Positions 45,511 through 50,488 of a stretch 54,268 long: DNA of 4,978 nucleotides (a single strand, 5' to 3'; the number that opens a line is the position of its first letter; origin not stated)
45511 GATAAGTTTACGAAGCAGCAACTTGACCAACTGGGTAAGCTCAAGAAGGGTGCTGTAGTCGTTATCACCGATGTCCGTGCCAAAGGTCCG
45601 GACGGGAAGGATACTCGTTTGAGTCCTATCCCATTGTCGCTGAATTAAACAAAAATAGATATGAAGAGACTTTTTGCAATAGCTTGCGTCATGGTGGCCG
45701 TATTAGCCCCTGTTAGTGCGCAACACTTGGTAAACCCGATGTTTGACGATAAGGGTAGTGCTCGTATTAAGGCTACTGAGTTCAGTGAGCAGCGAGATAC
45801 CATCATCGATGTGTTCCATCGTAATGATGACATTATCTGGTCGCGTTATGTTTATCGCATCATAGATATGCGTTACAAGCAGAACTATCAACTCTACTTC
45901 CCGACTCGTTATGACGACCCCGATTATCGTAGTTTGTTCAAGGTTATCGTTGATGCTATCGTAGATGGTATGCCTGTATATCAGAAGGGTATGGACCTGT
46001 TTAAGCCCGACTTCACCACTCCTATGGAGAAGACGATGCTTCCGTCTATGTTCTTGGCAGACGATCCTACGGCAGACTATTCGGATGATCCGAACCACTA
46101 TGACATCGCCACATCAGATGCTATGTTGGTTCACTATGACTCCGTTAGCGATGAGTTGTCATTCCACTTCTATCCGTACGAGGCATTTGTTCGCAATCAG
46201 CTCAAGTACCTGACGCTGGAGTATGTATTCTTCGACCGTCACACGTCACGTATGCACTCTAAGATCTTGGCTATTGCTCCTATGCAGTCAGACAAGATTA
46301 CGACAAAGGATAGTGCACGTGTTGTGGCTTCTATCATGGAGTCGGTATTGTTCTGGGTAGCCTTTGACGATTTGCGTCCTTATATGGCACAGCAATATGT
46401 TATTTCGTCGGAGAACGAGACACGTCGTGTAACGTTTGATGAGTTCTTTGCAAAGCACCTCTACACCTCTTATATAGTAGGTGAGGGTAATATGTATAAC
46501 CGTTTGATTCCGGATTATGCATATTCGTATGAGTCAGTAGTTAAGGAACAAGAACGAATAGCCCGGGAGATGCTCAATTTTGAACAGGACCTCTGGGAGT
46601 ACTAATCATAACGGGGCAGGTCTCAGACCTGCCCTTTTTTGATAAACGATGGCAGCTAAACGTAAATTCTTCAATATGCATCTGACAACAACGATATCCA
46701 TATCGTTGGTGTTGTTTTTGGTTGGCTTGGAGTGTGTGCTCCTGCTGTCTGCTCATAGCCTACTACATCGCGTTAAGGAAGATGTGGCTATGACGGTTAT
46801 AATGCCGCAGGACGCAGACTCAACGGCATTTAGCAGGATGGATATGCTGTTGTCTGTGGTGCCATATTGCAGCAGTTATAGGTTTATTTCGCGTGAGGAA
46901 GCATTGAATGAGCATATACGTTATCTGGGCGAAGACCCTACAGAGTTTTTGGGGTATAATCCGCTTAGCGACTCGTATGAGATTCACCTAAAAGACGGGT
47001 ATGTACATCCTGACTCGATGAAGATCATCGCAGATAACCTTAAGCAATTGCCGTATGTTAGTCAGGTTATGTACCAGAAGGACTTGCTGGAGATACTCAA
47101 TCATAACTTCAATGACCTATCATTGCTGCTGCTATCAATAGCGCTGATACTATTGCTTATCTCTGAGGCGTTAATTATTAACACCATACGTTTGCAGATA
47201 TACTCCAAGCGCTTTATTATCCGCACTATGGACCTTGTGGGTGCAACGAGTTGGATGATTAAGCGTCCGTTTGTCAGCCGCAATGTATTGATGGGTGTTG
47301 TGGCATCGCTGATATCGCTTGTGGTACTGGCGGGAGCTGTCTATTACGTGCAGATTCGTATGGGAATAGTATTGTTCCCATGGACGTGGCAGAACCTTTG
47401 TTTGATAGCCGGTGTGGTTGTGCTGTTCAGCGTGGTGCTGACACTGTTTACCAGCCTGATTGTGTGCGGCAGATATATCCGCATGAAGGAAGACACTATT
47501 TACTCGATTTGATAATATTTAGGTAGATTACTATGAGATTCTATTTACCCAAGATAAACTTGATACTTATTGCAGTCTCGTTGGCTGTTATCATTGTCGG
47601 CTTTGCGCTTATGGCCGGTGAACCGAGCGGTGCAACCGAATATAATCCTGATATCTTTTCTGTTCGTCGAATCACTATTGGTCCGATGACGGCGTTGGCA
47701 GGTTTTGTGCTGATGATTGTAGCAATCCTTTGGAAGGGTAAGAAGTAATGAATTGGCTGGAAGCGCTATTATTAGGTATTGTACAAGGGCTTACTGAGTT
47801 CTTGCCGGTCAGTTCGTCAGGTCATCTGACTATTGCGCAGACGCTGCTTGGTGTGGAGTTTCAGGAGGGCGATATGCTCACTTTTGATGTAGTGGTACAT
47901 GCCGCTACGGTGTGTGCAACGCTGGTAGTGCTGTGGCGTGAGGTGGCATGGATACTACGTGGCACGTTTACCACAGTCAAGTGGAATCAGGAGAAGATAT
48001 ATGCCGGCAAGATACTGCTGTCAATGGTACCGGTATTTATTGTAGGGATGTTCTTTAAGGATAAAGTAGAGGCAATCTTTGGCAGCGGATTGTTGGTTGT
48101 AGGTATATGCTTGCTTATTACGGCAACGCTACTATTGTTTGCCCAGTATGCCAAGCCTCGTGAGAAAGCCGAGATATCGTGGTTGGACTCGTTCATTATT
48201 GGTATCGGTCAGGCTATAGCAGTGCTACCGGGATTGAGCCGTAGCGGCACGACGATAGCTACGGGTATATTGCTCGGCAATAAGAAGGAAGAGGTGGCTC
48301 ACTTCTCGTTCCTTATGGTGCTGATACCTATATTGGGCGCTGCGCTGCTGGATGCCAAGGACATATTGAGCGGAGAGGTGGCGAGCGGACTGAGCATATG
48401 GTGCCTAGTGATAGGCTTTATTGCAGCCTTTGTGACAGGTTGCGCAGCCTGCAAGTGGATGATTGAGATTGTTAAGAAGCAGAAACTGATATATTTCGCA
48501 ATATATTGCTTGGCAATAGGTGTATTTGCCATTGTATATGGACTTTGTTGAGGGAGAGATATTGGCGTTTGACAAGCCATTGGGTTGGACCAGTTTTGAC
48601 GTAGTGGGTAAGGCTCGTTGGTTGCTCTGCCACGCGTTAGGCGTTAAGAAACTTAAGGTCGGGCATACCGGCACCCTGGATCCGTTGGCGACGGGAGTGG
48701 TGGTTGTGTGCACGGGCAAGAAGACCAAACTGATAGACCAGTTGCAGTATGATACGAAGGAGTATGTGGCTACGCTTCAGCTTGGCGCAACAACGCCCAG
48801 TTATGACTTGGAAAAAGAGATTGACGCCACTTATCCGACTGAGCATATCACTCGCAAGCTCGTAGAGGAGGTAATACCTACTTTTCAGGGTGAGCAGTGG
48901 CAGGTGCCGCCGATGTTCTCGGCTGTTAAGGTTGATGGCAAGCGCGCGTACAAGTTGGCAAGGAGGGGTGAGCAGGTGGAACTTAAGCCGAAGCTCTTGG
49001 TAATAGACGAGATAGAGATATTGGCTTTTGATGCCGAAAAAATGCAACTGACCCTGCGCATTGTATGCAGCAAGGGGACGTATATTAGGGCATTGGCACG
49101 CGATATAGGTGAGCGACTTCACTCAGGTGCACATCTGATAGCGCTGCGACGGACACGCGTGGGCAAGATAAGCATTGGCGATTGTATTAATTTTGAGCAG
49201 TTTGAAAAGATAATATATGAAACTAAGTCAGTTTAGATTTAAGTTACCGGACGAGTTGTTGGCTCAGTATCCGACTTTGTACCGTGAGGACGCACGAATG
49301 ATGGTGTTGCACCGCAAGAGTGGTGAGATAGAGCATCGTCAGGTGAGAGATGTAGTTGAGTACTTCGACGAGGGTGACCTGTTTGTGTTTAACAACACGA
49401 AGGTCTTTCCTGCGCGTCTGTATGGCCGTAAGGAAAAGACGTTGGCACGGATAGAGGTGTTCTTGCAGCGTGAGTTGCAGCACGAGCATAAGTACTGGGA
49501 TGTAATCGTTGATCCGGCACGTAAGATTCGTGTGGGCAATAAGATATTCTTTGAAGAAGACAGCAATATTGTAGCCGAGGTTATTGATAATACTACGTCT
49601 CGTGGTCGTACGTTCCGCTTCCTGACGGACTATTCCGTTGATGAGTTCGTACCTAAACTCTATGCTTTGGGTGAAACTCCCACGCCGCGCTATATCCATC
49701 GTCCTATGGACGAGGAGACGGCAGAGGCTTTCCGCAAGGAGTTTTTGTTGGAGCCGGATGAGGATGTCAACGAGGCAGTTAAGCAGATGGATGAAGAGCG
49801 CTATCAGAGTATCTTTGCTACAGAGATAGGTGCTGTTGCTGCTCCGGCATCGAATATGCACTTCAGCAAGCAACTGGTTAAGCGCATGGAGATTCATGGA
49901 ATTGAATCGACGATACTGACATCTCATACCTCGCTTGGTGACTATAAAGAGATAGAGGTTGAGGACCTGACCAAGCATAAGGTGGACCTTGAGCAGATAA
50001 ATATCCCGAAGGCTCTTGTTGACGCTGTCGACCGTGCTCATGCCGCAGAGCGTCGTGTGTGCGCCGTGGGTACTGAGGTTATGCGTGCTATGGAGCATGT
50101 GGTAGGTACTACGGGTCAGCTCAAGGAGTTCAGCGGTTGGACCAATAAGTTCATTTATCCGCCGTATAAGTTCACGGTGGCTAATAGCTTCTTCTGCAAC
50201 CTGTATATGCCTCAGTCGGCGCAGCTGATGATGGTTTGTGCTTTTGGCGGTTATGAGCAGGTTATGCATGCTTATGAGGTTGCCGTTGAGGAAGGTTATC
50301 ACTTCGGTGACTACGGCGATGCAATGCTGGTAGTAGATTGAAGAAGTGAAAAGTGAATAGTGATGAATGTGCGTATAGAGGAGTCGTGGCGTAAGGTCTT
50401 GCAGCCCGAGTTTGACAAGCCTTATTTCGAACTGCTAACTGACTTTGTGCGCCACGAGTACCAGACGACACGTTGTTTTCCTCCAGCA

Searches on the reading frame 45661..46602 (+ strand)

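Call 54: search_protein_families(library=ncbifam, proteins=[window:45661-46602:+], max_evalue=0.001)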
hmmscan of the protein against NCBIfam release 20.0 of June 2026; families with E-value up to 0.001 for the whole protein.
window:45661-46602:+ (314 aa): 1 family
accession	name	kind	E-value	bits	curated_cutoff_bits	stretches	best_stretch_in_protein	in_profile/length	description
TIGR03523.1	GldN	equivalog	1.6e-49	168.7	85.9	1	2-314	3-280/280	type IX secretion system ring subunit PorN/GldN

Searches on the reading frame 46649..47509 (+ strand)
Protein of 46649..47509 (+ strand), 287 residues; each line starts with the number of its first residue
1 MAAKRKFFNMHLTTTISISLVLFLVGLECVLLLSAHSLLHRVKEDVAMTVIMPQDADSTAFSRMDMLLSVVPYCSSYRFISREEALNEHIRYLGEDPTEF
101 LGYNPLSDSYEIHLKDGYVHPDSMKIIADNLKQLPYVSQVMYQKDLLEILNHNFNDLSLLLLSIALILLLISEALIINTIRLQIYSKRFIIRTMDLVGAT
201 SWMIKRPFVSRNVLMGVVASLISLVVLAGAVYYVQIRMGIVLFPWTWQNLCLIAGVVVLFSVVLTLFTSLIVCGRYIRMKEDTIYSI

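Call 54: search_protein_families(library=ncbifam, proteins=[window:46649-47509:+], max_evalue=0.001)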
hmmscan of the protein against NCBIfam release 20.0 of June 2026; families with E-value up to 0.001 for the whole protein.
window:46649-47509:+ (287 aa): 3 families
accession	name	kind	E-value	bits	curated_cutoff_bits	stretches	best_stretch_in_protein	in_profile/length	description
TIGR00439.2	FtsX_Gneg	equivalog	1.8e-37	129.2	255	1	10-278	18-292/292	permease-like cell division protein FtsX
NF038347.1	FtsX_Gpos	exception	4.5e-35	121.4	225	1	9-275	20-293/296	permease-like cell division protein FtsX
NF038346.1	FtsX_actino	exception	3.9e-30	105.3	250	1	11-278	19-307/308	permease-like cell division protein FtsX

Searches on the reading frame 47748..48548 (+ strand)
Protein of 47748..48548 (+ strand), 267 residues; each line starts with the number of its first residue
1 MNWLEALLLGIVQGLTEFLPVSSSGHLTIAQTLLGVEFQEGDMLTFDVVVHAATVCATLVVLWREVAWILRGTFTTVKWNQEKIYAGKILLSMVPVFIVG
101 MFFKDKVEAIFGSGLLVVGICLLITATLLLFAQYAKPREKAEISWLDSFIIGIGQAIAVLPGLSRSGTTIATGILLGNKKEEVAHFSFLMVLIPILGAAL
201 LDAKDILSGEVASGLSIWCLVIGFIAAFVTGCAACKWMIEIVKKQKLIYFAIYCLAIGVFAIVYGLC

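Call 54: search_protein_families(library=ncbifam, proteins=[window:47748-48548:+], max_evalue=0.001)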
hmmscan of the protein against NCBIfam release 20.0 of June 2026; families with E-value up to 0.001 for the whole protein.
window:47748-48548:+ (267 aa): 12 families
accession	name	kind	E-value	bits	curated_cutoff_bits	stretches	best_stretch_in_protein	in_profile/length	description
TIGR00753.1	undec_PP_bacA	equivalog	2.2e-57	194.7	217.5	1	6-258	1-255/255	undecaprenyl-diphosphatase UppP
NF001390.0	PRK00281.1-4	equivalog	2.4e-53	181.4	260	1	2-263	5-264/272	undecaprenyl-diphosphate phosphatase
NF001392.0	PRK00281.2-1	equivalog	7.5e-53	179.8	308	1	1-262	5-269/280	undecaprenyl-diphosphate phosphatase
NF001393.0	PRK00281.2-4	equivalog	1.3e-50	172.3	284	1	1-263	1-262/266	undecaprenyl-diphosphate phosphatase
NF001389.0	PRK00281.1-2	equivalog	1.5e-48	165.5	262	1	2-264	5-263/272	undecaprenyl-diphosphate phosphatase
NF001388.0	PRK00281.1-1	equivalog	8e-46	156.8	362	1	2-259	6-266/273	undecaprenyl-diphosphate phosphatase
NF001394.0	PRK00281.2-5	equivalog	1.2e-44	152.9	311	1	1-262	6-272/281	undecaprenyl-diphosphate phosphatase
NF001397.0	PRK00281.3-4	equivalog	2e-43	149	363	1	1-264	1-277/281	undecaprenyl-diphosphate phosphatase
NF001391.0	PRK00281.1-5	equivalog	1e-40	139.9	293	1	2-265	5-273/279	undecaprenyl-diphosphate phosphatase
NF001396.0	PRK00281.3-3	equivalog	1e-32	114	382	1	2-260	3-259/264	undecaprenyl-diphosphate phosphatase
NF001395.0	PRK00281.3-1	equivalog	2.2e-31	109.4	394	2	136-263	176-301/306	undecaprenyl-diphosphate phosphatase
NF001398.0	PRK00281.3-5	equivalog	2.7e-27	96.3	354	1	2-265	3-270/278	undecaprenyl-diphosphate phosphatase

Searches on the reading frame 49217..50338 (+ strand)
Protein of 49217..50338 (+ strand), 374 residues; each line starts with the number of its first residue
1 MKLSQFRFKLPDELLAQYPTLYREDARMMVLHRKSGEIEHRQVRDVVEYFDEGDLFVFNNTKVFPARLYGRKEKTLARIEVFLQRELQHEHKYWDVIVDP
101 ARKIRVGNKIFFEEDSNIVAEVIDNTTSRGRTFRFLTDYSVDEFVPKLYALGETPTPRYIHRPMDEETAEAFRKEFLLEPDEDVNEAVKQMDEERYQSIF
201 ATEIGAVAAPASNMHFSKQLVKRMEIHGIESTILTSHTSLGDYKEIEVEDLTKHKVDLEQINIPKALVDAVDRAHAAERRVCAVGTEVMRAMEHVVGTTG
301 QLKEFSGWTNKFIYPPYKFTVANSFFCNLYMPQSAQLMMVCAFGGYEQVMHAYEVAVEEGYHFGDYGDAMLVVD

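Call 54: search_protein_families(library=ncbifam, proteins=[window:49217-50338:+], max_evalue=0.001)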
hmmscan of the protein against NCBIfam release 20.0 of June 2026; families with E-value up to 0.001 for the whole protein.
window:49217-50338:+ (374 aa): 3 families
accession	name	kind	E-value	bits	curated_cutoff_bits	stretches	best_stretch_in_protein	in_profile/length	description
NF001140.0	PRK00147.1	equivalog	9.9e-108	360.1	324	2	185-373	155-343/346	tRNA preQ1(34) S-adenosylmethionine ribosyltransferase-isomerase QueA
TIGR00113.1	queA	equivalog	4.6e-91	305.3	267.45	2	187-372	158-344/345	tRNA preQ1(34) S-adenosylmethionine ribosyltransferase-isomerase QueA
NF002398.0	PRK01424.1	equivalog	2.1e-63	214.7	588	1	1-372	1-362/366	tRNA preQ1(34) S-adenosylmethionine ribosyltransferase-isomerase QueA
